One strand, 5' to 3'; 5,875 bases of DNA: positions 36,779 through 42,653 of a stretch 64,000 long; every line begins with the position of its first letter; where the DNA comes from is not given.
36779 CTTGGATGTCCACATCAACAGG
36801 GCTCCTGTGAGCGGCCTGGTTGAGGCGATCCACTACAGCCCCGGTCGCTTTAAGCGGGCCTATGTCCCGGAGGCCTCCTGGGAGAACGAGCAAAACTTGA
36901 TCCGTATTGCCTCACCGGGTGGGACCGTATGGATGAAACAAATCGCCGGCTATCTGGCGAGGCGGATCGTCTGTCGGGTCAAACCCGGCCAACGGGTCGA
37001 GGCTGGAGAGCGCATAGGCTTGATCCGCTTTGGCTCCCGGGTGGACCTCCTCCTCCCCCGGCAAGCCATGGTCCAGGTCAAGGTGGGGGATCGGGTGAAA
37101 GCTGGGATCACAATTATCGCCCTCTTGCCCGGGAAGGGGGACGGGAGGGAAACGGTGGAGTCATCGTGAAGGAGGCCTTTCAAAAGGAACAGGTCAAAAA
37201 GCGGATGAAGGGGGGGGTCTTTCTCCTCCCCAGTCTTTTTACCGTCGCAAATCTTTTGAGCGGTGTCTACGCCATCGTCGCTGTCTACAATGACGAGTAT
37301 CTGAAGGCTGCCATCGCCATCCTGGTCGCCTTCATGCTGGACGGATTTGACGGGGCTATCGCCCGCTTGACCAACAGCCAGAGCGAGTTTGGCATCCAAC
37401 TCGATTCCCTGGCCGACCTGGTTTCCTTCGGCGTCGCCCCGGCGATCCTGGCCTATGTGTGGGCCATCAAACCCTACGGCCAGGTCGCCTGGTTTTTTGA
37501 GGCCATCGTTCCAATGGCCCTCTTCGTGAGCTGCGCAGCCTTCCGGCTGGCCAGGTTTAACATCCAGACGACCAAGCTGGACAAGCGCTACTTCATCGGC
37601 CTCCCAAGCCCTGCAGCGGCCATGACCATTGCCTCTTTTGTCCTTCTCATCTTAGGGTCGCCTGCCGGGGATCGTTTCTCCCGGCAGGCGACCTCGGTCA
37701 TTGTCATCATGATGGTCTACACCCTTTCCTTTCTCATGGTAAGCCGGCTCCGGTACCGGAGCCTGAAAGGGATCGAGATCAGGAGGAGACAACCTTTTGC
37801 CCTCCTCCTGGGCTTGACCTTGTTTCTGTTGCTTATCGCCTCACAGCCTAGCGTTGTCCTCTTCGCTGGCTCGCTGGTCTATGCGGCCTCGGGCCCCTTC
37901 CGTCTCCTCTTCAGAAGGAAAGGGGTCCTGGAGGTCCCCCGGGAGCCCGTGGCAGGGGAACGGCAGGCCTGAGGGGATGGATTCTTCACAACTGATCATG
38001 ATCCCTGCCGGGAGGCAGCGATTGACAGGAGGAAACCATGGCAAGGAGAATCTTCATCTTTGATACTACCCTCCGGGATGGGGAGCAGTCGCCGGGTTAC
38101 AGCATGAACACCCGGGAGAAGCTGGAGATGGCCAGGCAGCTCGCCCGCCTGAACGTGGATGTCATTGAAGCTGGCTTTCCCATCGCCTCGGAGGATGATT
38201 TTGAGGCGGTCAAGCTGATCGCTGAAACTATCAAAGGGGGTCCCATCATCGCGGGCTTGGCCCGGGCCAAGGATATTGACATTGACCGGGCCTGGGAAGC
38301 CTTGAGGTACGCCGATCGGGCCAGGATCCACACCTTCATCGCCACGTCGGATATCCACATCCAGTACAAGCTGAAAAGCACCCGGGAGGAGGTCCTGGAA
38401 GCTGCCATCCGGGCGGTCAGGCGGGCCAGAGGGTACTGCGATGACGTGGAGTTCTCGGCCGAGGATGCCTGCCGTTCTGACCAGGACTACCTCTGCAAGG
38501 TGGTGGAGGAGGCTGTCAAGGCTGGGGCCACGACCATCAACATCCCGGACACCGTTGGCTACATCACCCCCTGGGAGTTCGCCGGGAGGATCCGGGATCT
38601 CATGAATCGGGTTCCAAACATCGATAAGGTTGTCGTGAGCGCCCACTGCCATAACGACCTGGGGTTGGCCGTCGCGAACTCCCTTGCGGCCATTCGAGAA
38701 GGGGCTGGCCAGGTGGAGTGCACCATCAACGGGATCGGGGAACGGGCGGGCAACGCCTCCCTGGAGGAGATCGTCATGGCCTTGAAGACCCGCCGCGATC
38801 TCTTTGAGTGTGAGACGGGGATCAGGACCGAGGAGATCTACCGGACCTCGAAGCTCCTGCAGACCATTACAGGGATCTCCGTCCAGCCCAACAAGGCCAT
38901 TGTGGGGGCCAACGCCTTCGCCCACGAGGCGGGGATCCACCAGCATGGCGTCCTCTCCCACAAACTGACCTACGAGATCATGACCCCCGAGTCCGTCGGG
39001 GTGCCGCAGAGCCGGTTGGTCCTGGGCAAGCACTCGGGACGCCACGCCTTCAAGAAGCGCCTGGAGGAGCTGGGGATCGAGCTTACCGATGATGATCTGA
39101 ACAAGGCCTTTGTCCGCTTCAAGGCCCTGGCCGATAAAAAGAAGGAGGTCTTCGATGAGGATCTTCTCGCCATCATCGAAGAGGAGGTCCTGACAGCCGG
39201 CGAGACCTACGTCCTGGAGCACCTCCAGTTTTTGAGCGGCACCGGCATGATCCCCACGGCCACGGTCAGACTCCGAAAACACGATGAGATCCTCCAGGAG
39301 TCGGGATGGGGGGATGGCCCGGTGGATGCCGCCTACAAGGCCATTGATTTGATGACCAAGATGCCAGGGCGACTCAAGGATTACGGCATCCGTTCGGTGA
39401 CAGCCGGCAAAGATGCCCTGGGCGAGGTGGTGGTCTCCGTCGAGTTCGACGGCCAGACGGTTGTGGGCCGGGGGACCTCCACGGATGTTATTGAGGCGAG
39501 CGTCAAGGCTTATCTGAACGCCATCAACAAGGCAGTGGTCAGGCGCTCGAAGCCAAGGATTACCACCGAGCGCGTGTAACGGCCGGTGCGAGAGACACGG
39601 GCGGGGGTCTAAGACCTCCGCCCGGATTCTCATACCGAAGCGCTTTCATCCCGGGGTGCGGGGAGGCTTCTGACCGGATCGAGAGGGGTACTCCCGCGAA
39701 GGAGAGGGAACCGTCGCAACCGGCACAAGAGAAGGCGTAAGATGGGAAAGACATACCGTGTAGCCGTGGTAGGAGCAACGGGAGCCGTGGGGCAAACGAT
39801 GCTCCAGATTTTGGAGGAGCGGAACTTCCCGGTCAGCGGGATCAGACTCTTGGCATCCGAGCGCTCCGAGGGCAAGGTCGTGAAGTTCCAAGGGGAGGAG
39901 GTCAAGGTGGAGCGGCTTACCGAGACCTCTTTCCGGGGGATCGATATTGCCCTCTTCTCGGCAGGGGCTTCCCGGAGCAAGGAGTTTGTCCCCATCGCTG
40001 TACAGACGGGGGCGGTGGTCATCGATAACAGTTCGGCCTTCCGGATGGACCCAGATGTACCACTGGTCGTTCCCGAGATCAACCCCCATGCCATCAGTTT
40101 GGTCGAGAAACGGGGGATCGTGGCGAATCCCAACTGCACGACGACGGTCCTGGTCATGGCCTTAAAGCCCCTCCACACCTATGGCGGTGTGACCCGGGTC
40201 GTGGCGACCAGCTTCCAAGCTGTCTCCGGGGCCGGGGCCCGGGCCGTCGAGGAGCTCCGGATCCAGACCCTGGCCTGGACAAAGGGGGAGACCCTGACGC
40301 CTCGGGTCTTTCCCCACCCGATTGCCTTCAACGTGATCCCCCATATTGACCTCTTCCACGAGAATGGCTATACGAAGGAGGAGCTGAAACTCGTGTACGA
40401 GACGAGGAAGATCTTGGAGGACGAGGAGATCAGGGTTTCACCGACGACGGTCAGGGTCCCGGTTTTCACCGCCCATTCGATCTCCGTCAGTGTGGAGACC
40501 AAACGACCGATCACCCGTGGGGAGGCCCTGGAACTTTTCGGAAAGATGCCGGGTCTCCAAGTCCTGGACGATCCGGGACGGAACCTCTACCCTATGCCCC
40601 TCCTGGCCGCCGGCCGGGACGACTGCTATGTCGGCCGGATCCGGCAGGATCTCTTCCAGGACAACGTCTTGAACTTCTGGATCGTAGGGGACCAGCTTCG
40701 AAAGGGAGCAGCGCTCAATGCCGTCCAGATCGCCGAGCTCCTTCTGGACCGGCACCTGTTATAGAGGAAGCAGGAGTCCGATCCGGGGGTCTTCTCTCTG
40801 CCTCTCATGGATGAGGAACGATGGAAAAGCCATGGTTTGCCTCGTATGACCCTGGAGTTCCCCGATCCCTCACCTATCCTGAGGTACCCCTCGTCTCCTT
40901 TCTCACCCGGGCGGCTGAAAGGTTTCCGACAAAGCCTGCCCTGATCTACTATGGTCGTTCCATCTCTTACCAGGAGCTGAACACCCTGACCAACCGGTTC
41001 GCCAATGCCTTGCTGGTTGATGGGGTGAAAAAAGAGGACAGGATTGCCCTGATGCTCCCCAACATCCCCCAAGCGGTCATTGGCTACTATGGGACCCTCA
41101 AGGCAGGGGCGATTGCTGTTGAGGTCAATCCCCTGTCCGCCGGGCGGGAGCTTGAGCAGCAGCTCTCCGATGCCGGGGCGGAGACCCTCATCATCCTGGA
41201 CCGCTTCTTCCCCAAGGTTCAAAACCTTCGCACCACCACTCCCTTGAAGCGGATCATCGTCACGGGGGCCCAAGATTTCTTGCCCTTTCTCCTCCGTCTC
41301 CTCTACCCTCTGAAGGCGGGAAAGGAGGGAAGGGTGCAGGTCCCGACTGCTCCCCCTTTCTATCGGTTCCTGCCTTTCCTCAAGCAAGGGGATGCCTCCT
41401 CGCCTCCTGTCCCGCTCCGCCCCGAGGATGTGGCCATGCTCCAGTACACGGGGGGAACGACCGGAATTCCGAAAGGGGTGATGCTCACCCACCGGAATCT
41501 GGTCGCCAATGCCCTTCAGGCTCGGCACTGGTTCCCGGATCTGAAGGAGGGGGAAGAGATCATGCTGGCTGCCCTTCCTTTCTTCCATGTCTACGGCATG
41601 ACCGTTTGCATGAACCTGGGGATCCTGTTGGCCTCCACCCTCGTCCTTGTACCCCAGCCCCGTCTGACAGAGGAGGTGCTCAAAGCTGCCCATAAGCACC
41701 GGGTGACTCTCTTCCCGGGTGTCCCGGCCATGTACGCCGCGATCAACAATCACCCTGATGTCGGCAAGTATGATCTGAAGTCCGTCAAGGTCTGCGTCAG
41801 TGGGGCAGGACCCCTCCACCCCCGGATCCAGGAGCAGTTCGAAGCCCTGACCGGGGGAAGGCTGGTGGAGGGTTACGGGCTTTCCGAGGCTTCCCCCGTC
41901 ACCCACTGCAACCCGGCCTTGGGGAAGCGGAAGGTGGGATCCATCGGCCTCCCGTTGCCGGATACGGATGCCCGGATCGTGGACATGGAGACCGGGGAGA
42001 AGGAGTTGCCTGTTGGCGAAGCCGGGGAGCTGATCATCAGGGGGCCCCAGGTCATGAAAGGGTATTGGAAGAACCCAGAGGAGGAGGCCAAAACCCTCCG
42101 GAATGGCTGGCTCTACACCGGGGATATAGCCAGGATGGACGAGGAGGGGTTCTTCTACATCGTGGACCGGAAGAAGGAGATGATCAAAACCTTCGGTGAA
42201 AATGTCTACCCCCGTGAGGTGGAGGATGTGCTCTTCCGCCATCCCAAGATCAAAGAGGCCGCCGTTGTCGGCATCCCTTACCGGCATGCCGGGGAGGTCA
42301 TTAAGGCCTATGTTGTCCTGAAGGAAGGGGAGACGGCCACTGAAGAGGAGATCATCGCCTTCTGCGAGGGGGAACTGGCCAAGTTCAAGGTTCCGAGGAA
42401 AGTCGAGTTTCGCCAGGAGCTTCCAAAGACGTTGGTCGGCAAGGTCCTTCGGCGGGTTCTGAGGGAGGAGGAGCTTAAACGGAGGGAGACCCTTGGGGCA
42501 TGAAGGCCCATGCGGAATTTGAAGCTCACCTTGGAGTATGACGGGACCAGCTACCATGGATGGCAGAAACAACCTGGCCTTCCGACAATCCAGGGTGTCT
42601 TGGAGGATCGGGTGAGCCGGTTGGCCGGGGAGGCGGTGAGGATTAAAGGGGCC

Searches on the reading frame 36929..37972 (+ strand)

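Call 11: search_protein_families(library=pfam, proteins=[window:36929-37972:+], max_evalue=0.00001)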
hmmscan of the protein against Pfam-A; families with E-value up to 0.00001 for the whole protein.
window:36929-37972:+ (347 aa): 1 family
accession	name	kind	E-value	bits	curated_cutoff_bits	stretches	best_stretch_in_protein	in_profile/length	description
PF01066.26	CDP-OH_P_transf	-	8.6e-21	75.4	22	1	99-257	2-138/152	CDP-alcohol phosphatidyltransferase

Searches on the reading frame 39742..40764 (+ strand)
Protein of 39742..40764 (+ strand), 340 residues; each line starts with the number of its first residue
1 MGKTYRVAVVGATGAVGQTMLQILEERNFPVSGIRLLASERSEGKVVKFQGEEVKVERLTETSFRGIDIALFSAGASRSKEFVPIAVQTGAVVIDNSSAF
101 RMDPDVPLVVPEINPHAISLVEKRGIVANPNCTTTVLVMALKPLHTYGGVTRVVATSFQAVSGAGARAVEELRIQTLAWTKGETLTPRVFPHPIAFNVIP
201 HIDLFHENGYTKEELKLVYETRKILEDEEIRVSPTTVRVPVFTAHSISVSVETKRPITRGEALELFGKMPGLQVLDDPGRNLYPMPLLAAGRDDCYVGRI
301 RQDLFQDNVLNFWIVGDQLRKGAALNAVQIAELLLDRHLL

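Call 11: search_protein_families(library=pfam, proteins=[window:39742-40764:+], max_evalue=0.00001)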
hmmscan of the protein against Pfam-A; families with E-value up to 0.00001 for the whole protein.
window:39742-40764:+ (340 aa): 2 families
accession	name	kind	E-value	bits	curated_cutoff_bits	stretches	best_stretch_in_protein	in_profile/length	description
PF02774.23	Semialdhyde_dhC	-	2.4e-51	175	26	1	141-321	1-184/184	Semialdehyde dehydrogenase, dimerisation domain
PF01118.30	Semialdhyde_dh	-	2.1e-37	128.7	26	1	6-119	1-119/121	Semialdehyde dehydrogenase, NAD binding domain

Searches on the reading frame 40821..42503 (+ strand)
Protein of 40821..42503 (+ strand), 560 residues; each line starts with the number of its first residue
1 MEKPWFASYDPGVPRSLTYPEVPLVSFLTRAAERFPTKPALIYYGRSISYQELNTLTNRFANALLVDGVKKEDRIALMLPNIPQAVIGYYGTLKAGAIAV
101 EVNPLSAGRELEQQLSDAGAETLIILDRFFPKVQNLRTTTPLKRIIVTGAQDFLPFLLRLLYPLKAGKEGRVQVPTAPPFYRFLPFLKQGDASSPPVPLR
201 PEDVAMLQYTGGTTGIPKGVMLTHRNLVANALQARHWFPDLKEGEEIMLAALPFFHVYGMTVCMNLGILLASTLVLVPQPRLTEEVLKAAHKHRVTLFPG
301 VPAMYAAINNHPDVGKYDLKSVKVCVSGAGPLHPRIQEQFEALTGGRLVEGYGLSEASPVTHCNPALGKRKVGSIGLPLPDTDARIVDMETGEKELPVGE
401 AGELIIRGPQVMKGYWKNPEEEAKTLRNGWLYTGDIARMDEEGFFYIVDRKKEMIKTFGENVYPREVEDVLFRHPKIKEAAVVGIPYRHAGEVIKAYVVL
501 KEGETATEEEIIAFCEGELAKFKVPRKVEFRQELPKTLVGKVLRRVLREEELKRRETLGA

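Call 11: search_protein_families(library=pfam, proteins=[window:40821-42503:+], max_evalue=0.00001)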
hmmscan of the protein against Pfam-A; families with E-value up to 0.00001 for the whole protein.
window:40821-42503:+ (560 aa): 2 families
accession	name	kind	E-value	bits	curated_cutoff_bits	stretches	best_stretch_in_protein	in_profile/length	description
PF00501.34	AMP-binding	-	7.6e-102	341.4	29.9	1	29-416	2-384/384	AMP-binding enzyme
PF13193.12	AMP-binding_C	-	2.8e-22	79.8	24.5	1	466-541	1-76/76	AMP-binding enzyme C-terminal domain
